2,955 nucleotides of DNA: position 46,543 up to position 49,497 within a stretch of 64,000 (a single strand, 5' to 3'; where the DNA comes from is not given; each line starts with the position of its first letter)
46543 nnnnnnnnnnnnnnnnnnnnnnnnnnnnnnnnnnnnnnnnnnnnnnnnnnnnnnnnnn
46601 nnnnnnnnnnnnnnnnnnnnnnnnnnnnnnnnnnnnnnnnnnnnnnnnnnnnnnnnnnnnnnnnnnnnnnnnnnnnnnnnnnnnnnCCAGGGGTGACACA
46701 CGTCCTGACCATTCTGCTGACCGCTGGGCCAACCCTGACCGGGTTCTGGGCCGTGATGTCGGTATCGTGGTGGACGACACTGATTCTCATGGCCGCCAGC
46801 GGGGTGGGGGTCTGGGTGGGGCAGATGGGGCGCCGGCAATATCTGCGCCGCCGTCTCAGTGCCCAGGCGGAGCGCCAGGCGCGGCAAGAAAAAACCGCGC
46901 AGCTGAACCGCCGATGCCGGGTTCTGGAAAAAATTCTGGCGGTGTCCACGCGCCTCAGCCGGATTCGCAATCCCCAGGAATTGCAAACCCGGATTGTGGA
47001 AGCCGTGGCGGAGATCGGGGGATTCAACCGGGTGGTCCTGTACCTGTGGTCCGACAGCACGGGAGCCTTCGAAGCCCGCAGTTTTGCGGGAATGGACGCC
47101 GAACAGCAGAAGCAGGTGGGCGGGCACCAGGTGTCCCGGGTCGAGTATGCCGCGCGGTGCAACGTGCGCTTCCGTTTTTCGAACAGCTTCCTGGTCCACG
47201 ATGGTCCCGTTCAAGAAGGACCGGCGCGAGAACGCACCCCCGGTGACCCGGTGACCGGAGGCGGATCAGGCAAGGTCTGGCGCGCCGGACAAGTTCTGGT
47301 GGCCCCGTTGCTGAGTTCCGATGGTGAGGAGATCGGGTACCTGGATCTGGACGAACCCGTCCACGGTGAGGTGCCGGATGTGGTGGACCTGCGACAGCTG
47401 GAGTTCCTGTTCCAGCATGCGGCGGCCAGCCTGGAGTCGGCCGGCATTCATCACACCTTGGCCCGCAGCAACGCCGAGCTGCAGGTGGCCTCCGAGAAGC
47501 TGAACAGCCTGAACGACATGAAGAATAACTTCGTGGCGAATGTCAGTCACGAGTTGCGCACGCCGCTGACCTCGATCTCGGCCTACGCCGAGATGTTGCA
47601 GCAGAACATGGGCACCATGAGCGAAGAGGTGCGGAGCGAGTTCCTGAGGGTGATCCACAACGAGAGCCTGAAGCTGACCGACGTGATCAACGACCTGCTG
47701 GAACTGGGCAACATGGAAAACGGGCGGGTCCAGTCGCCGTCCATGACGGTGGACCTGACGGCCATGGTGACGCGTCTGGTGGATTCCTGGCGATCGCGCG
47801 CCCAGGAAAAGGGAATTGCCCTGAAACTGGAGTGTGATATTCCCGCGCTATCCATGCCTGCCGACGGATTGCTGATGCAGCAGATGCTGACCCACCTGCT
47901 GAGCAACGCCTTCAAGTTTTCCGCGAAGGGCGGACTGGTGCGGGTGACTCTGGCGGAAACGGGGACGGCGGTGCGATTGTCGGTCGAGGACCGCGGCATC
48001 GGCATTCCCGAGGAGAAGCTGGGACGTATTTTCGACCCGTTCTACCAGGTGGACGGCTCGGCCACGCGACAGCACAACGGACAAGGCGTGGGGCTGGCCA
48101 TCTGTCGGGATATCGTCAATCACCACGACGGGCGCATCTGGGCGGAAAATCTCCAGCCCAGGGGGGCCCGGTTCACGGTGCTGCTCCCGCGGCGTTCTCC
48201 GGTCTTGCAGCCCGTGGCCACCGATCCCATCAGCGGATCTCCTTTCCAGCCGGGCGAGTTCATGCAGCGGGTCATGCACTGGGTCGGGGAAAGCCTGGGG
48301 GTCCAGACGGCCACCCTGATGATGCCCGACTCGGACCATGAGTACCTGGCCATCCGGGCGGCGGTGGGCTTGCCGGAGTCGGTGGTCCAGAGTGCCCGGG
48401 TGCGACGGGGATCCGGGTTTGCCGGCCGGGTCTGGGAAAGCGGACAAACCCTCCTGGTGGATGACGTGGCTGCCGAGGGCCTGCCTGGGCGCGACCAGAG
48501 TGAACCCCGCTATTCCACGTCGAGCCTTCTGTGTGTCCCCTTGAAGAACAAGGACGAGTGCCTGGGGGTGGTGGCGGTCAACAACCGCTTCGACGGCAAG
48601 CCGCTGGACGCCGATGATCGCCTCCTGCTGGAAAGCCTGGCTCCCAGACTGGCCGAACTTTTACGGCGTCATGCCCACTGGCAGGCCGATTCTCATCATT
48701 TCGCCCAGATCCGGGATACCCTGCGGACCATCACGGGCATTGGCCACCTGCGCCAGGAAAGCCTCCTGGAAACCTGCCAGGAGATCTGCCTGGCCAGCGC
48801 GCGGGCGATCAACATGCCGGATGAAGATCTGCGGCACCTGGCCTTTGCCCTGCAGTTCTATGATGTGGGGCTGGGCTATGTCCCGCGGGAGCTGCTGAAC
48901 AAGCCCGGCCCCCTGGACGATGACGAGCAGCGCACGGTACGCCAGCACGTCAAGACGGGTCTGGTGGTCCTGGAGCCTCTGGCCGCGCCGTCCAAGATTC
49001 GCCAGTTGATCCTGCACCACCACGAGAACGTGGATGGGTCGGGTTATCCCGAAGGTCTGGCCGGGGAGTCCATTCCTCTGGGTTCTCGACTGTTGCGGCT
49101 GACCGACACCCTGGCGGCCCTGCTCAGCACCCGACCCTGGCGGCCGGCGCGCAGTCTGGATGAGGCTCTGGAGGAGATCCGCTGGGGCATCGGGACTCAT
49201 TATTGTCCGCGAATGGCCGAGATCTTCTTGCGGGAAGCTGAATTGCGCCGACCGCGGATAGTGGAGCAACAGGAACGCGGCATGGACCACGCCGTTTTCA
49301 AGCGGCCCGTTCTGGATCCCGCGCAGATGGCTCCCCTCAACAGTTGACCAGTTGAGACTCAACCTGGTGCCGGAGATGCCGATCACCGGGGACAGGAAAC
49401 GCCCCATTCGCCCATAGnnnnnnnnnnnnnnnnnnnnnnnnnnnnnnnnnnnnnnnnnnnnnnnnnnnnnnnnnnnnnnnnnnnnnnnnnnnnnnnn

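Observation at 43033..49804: Five-gene signalling cassette built around two histidine kinases fused to HD-GYP domains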

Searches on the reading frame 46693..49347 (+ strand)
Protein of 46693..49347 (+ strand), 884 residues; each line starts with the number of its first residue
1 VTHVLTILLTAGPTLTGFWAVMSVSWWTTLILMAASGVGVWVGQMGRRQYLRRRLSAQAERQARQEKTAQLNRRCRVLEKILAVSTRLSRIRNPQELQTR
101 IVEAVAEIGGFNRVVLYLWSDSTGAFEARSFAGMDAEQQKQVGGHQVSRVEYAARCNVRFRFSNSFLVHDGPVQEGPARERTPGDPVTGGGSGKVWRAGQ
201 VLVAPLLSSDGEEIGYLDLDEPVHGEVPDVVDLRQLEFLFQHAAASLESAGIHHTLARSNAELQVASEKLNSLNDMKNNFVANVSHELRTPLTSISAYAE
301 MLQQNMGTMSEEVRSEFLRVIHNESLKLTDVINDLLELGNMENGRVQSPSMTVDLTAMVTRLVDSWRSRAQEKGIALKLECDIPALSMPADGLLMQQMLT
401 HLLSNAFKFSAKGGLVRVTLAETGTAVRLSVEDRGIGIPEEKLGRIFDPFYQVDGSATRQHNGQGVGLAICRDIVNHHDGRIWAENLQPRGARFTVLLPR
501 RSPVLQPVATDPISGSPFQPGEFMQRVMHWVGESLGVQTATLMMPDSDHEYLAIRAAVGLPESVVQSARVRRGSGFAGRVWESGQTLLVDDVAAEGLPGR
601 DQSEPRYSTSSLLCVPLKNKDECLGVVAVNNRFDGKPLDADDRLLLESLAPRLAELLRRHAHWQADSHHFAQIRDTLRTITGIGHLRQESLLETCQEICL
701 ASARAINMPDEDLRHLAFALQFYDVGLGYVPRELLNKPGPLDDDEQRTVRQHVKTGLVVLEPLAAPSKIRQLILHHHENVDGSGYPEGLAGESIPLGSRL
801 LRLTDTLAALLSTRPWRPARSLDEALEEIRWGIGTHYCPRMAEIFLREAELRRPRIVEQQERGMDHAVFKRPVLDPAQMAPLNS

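Call 3: search_protein_families(library=pfam, proteins=[window:46693-49347:+], max_evalue=0.01)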
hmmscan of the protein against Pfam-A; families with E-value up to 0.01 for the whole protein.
window:46693-49347:+ (884 aa): 7 families
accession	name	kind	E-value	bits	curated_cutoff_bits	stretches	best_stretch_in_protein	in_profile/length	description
PF13487.12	HD_5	-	3.5e-32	111.9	27.2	1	695-837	21-166/170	HD domain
PF02518.31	HATPase_c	-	3.6e-29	101.9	26.4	1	391-501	2-110/111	Histidine kinase-, DNA gyrase B-, and HSP90-like ATPase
PF01590.32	GAF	-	1.9e-19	71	22.4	2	522-654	4-130/133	GAF domain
PF13185.12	GAF_2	-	2.1e-19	70.5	28.6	2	522-656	6-134/136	GAF domain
PF00512.31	HisKA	-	3.7e-18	65.8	26.9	1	276-344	1-66/66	His Kinase A (phospho-acceptor) domain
PF13492.12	GAF_3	-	3.8e-13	50.4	27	1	520-657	2-127/129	GAF domain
PF01966.28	HD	-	7e-06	26.8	22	1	704-809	17-115/116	HD domain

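Call 6: search_solved_structures(query=window:46693-49347:+, max_evalue=0.001, show_alignments=0)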
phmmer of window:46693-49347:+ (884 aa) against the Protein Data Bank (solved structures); distinct sequences matched with E-value up to 0.001: 77 (the best 60 are shown).
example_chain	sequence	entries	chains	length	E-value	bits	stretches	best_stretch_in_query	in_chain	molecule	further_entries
5uht_A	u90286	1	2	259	6.3e-45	156.8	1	267-500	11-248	Sensor histidine kinase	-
2c2a_A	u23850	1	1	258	6.4e-45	156.8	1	267-500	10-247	SENSOR HISTIDINE KINASE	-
3dge_A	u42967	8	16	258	6.5e-45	156.8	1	267-500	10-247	Sensor protein | Histidine kinase | Sensor histidine kinase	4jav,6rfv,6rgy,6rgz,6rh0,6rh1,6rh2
6azr_A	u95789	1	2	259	3.1e-44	154.5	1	267-500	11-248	Sensor histidine kinase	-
4jas_A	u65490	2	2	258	4.4e-44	154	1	267-500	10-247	Histidine kinase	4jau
6rh7_A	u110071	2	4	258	1.6e-43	152.2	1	267-500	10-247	Sensor histidine kinase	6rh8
4i5s_A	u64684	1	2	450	3.9e-40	141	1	277-501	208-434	Putative histidine kinase CovS; VicK-like protein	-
4u7n_A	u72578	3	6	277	1.2e-39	139.4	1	256-500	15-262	Histidine protein kinase sensor protein | Histidine kinase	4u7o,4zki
5c93_A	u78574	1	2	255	2.1e-38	135.3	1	274-500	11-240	Histidine kinase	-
6paj_A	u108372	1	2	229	2.4e-33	118.5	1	273-500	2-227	Sensor protein SrrB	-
7z8n_A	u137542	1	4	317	4.8e-29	104.3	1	253-498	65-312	Histidine kinase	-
4q20_A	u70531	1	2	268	3e-26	95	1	266-507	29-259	Sensor protein DivL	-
7zp0_A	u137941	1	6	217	3.8e-25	91.4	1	281-499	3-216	Sensor protein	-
4mcw_A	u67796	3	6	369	2.9e-23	85.1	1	569-849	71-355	Metal dependent phosphohydrolase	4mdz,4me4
3a0r_A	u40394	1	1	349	1.3e-22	83.1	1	278-500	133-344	Sensor protein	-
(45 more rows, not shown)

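Call 10: find_homologous_proteins(query=window:46693-49347:+, max_evalue=1e-10)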
Query window:46693-49347:+ (884 aa): 6594 proteins with E <= 1e-10 among 8000 candidates; the best 120 are listed.
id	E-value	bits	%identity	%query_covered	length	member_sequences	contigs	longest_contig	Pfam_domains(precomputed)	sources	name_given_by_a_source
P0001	0.0e+0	2002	100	100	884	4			PF13185.13,PF13487.13,PF01966.29,PF01590.33,PF02518.32,PF13492.13,PF00512.32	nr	nr:HD domain-containing phosphohydrolase [Candidatus Krumholzibacteria bacterium]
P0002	0.0e+0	1268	66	99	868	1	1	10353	PF13185.13,PF13487.13,PF01590.33,PF02518.32,PF13492.13,PF00512.32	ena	-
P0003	0.0e+0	1243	65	98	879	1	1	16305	PF13185.13,PF13487.13,PF01590.33,PF02518.32,PF13492.13,PF00512.32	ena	-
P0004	0.0e+0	1242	65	99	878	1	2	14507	PF13185.13,PF13487.13,PF01966.29,PF01590.33,PF02518.32,PF13492.13,PF00512.32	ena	-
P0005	0.0e+0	1240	66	96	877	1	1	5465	PF13185.13,PF13487.13,PF01590.33,PF02518.32,PF13492.13,PF00512.32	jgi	jgi:signal transduction histidine kinase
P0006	0.0e+0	1227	65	99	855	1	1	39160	PF13185.13,PF13487.13,PF01590.33,PF02518.32,PF13492.13,PF00512.32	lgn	-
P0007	0.0e+0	1210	64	97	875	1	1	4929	PF13185.13,PF13487.13,PF01590.33,PF02518.32,PF13492.13,PF00512.32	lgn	-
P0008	0.0e+0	1205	63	99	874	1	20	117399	PF13185.13,PF13487.13,PF01590.33,PF02518.32,PF13492.13,PF00512.32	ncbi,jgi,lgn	jgi:signal transduction histidine kinase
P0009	0.0e+0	1201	64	97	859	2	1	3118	PF13185.13,PF13487.13,PF01590.33,PF02518.32,PF13492.13,PF00512.32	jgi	jgi:signal transduction histidine kinase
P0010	0.0e+0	1192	64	97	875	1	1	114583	PF13185.13,PF13487.13,PF01590.33,PF02518.32,PF13492.13,PF00512.32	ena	-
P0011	0.0e+0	1192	63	99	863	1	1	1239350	PF13185.13,PF13487.13,PF01966.29,PF01590.33,PF02518.32,PF13492.13,PF00512.32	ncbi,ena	-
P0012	0.0e+0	1188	65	96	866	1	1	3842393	PF13185.13,PF13487.13,PF01966.29,PF01590.33,PF02518.32,PF13492.13,PF00512.32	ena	-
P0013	0.0e+0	1178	62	99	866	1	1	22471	PF13185.13,PF13487.13,PF01966.29,PF01590.33,PF02518.32,PF13492.13,PF00512.32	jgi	jgi:signal transduction histidine kinase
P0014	0.0e+0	1077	57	98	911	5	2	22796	PF13185.13,PF13487.13,PF01966.29,PF01590.33,PF02518.32,PF13492.13,PF00512.32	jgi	-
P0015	0.0e+0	1043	58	93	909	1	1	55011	PF13185.13,PF13487.13,PF01966.29,PF01590.33,PF02518.32,PF13492.13,PF00512.32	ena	-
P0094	1.8e-262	891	54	91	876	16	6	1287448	PF13185.13,PF13487.13,PF01966.29,PF01590.33,PF02518.32,PF13492.13,PF00512.32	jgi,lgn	jgi:signal transduction histidine kinase/putative methionine-R-sulfoxide reductase with GAF domain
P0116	2.2e-245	835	49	94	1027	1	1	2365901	PF13185.13,PF13487.13,PF01590.33,PF02518.32,PF13492.13,PF00512.32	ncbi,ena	-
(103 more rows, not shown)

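Call 16: search_protein_families(library=ncbifam, proteins=[window:46693-49347:+], max_evalue=0.001)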
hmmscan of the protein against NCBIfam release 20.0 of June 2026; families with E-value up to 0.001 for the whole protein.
window:46693-49347:+ (884 aa): 83 families (the best 25 are shown)
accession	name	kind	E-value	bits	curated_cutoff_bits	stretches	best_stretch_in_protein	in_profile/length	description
NF046044.1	PnpS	equivalog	7.4e-64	216.2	400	1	270-499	163-390/390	two-component system histidine kinase PnpS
NF033092.0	HK_WalK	equivalog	1.1e-59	202.5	725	1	274-499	369-593/594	cell wall metabolism sensor histidine kinase WalK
TIGR02966.1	phoR_proteo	equivalog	1.8e-56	191.5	334.2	1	269-497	106-332/333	phosphate regulon sensor histidine kinase PhoR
NF038297.2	hybrid_HK_HrmK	equivalog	6.4e-48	163.8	725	1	254-501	212-458/607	hybrid histidine kinase/response regulator HrmK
NF033093.1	HK_VicK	exception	3.1e-47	161.2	680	1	278-500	210-435/448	cell wall metabolism sensor histidine kinase VicK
NF047874.1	MASE3_PAS_HK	subfamily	5.2e-47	161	560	1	267-501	388-626/655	MASE3 domain-containing sensor histidine kinase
NF008312.0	PRK11100.1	equivalog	4.7e-46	157.6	356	1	264-501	244-475/477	two-component system sensor histidine kinase CreC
TIGR01386.1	cztS_silS_copS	subfamily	4.1e-44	151.3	292.55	1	275-499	239-457/457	heavy metal sensor histidine kinase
NF033091.0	HK_VanS_ACDEFG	equivalog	1.7e-43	148.8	400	1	260-499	57-293/293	vancomycin resistance histidine kinase VanS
TIGR02956.1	TMAO_torS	equivalog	1.9e-43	148.8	676.5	1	247-499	443-681/967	TMAO reductase system sensor histidine kinase/response regulator TorS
NF047465.1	hybrid_HK_LvrA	exception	1.3e-42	145.8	1200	1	254-510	179-432/819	hybrid histidine kinase/response regulator LvrA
NF041735.1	hist_kin_RppB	equivalog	2.8e-42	145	400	1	278-499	217-438/438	two-component system sensor histidine kinase RppB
NF008302.0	PRK11091.1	equivalog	3.9e-42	144.4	838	1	258-499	264-504/779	aerobic respiration two-component sensor histidine kinase ArcB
NF040691.1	MtrAB_MtrB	equivalog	9.3e-42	143.7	450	1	261-502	255-494/507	MtrAB system histidine kinase MtrB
NF012163.2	BaeS_SmeS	equivalog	1.2e-40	139.9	500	1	263-496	226-454/457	sensor histidine kinase efflux regulator BaeS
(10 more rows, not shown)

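Call 19: find_related_loci(query=window:46693-49347:+, collection=genome_contigs, flank=8000)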
Query window:46693-49347:+ (884 aa) in genome_contigs; peptide patterns used: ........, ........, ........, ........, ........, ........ (x = any residue, [..] = any of these).
41 stretches matched a pattern; 5 encode a relative of the query (tblastn E <= 1e-3); 5 distinct loci.
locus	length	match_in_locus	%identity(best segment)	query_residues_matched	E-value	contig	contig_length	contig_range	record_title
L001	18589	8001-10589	63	1-879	0e+0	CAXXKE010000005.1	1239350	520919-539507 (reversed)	MAG: Candidatus Krumholzibacteriia bacterium isolate 6e48df6a-8f97-42e3-8007-6ecbf69f3fc6 genome assembly, contig: conti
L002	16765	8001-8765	28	247-499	1e-30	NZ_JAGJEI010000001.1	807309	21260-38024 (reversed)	Pseudoalteromonas sp. MMG007 assembly_contig_1, whole genome shotgun sequence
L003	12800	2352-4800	36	280-845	3e-28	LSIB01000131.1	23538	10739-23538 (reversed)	Rhizobiales bacterium CCH3-A5 CCH3-A5_contig131, whole genome shotgun sequence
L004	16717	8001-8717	27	261-499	2e-24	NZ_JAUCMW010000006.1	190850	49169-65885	Labilibaculum sp. K2S NODE_6_length_190850_cov_598.101659, whole genome shotgun sequence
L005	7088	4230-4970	27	252-499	9e-20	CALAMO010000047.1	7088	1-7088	MAG: uncultured Thiotrichaceae bacterium isolate H4_Bin_Bin_186_1_1 genome assembly, contig: c_000002149796, whole genom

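Call 22: search_protein_families(library=pfam, proteins=[L003:1455-2879:+, L003:3436-5649:+, L003:2910-3410:+, L001:4240-5253:+, L001:5250-7580:+, L001:7420-7980:+, L001:7992-10592:+, L001:10683-11063:+], max_evalue=0.001)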
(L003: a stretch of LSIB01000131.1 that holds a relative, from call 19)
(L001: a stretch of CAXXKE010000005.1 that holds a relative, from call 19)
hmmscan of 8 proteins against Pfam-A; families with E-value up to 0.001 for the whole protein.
L003:1455-2879:+ (474 aa): 4 families
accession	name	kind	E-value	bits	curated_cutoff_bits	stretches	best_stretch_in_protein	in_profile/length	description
PF13487.12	HD_5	-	8.1e-36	123.8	27.2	1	279-444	3-169/170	HD domain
PF00072.30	Response_reg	-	1.1e-25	90.4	30.2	1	125-237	1-110/111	Response regulator receiver domain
PF01966.28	HD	-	2.6e-19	70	22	1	291-413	2-115/116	HD domain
PF23198.2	PDE8A_N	-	8.1e-05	23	29.6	1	147-248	34-136/147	PDE8A-like, N-terminal domain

L003:3436-5649:+ (737 aa): 4 families
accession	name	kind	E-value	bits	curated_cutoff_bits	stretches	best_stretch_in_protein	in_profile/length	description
PF00072.30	Response_reg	-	6.7e-28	97.5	30.2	1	483-593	1-110/111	Response regulator receiver domain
PF02518.31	HATPase_c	-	2.8e-26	92.6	26.4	1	346-456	1-109/111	Histidine kinase-, DNA gyrase B-, and HSP90-like ATPase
PF00512.31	HisKA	-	9.3e-22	77.3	26.9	1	237-302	1-66/66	His Kinase A (phospho-acceptor) domain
PF01627.28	Hpt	-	2.4e-08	34.6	24.6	1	645-714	2-75/84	Hpt domain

L003:2910-3410:+ (166 aa): 0 families

L001:4240-5253:+ (337 aa): 2 families
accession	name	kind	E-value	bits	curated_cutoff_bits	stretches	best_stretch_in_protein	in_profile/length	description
PF00072.30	Response_reg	-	6e-33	113.8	30.2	1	14-125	1-110/111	Response regulator receiver domain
PF00990.26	GGDEF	-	1.7e-16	60.8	23.8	1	140-232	5-100/161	Diguanylate cyclase, GGDEF domain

L001:5250-7580:+ (776 aa): 4 families
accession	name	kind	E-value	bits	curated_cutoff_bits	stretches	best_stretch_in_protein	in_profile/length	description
PF13487.12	HD_5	-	3.9e-30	105.2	27.2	1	598-744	21-170/170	HD domain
PF02518.31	HATPase_c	-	1.1e-27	97.1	26.4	1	331-440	2-110/111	Histidine kinase-, DNA gyrase B-, and HSP90-like ATPase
PF00512.31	HisKA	-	1.7e-12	47.6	26.9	1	217-279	2-61/66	His Kinase A (phospho-acceptor) domain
PF01966.28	HD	-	9.9e-10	39.2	22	1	599-709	9-112/116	HD domain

L001:7420-7980:+ (186 aa): 1 family
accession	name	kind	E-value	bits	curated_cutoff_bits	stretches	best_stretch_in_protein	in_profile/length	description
PF00072.30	Response_reg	-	7.7e-29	100.5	30.2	1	64-175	1-110/111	Response regulator receiver domain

L001:7992-10592:+ (866 aa): 7 families
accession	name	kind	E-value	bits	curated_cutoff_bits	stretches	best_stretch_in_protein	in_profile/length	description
PF13487.12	HD_5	-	1.2e-31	110.2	27.2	1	682-824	21-166/170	HD domain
PF02518.31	HATPase_c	-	5.9e-28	98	26.4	1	378-487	2-109/111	Histidine kinase-, DNA gyrase B-, and HSP90-like ATPase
PF13185.12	GAF_2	-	3.8e-20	72.9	28.6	2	509-638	6-129/136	GAF domain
PF00512.31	HisKA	-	1.9e-19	69.9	26.9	1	263-331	1-66/66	His Kinase A (phospho-acceptor) domain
PF01590.32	GAF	-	4.8e-17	63.2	22.4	1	509-637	4-126/133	GAF domain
PF13492.12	GAF_3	-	1.5e-09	38.8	27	1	507-638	2-121/129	GAF domain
PF01966.28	HD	-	6.7e-07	30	22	1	682-796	12-115/116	HD domain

L001:10683-11063:+ (126 aa): 1 family
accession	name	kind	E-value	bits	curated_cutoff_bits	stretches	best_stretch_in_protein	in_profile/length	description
PF00072.30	Response_reg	-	1.6e-26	93.1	30.2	1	4-115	1-110/111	Response regulator receiver domain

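Call 35: find_encoding_contigs(protein=P0116, flank=9000, max_places=2)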
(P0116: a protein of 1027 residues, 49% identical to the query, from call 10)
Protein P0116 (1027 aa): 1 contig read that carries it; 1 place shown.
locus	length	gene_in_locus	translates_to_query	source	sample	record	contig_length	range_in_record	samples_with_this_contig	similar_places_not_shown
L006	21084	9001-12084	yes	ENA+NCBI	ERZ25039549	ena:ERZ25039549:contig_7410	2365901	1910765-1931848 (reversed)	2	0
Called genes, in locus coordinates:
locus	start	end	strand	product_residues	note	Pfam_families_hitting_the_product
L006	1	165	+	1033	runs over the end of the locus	PF00515:TPR_1 (faint), PF07719:TPR_2 (faint), PF17874:TPR_MalT, PF24885:TPR_NPHP3 (weak), PF13424:TPR_12, PF13374:TPR_10 (weak), PF13424:TPR_12, PF12770:CHAT, +2 more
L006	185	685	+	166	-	PF03073:TspO_MBR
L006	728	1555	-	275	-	PF02517:Rce1-like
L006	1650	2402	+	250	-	PF00702:Hydrolase, PF12710:HAD, PF13419:HAD_2, PF13242:Hydrolase_like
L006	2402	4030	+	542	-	PF03853:YjeF_N, PF01256:Carb_kinase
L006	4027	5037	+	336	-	PF00814:TsaD, PF22521:HypF_C_2 (weak)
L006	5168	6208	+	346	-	PF00072:Response_reg, PF00990:GGDEF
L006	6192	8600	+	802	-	PF00512:HisKA, PF02518:HATPase_c, PF01590:GAF (faint), PF13185:GAF_2 (faint), PF13492:GAF_3 (faint), PF13487:HD_5, PF01966:HD (weak)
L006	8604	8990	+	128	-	PF00072:Response_reg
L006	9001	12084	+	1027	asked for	PF00512:HisKA, PF02518:HATPase_c, PF01590:GAF, PF13185:GAF_2, PF13492:GAF_3, PF13487:HD_5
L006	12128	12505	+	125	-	PF00072:Response_reg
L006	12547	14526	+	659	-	PF13432:TPR_16 (weak)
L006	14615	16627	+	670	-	PF17764:PriA_3primeBD, PF00270:DEAD, PF04851:ResIII, PF18319:Zn_ribbon_PriA, PF00271:Helicase_C (weak), PF18074:PriA_C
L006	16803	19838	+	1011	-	PF00112:Peptidase_C1, PF13229:Beta_helix, PF13860:FlgD_ig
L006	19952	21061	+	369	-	PF13936:HTH_38 (faint)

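Call 36: find_encoding_contigs(protein=P0094, flank=9000, max_places=2)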
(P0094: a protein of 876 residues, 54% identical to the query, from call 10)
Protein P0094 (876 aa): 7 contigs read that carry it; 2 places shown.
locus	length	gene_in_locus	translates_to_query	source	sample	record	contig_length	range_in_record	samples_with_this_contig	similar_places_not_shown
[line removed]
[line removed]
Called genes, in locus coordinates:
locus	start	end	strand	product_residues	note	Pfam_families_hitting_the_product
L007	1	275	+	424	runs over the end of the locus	-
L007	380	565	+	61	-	-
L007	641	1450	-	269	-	PF02517:Rce1-like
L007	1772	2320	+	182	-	PF00702:Hydrolase, PF13419:HAD_2, PF13242:Hydrolase_like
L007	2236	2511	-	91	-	-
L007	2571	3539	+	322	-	PF03853:YjeF_N, PF01256:Carb_kinase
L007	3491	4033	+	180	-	PF01256:Carb_kinase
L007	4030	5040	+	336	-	PF00814:TsaD, PF22521:HypF_C_2 (weak)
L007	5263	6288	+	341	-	PF00072:Response_reg, PF00990:GGDEF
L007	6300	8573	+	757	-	PF13185:GAF_2 (faint), PF00512:HisKA, PF02518:HATPase_c, PF13487:HD_5, PF01966:HD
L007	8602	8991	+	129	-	PF00072:Response_reg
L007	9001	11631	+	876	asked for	PF00512:HisKA, PF02518:HATPase_c, PF01590:GAF, PF13185:GAF_2, PF13492:GAF_3, PF13487:HD_5, PF01966:HD (weak)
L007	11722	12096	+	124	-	PF00072:Response_reg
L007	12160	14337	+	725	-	PF17764:PriA_3primeBD, PF00270:DEAD, PF04851:ResIII, PF00271:Helicase_C (faint), PF18319:Zn_ribbon_PriA, PF18074:PriA_C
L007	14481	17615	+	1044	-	PF00112:Peptidase_C1, PF13229:Beta_helix, PF13860:FlgD_ig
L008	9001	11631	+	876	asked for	PF00512:HisKA, PF02518:HATPase_c, PF01590:GAF, PF13185:GAF_2, PF13492:GAF_3, PF13487:HD_5, PF01966:HD (weak)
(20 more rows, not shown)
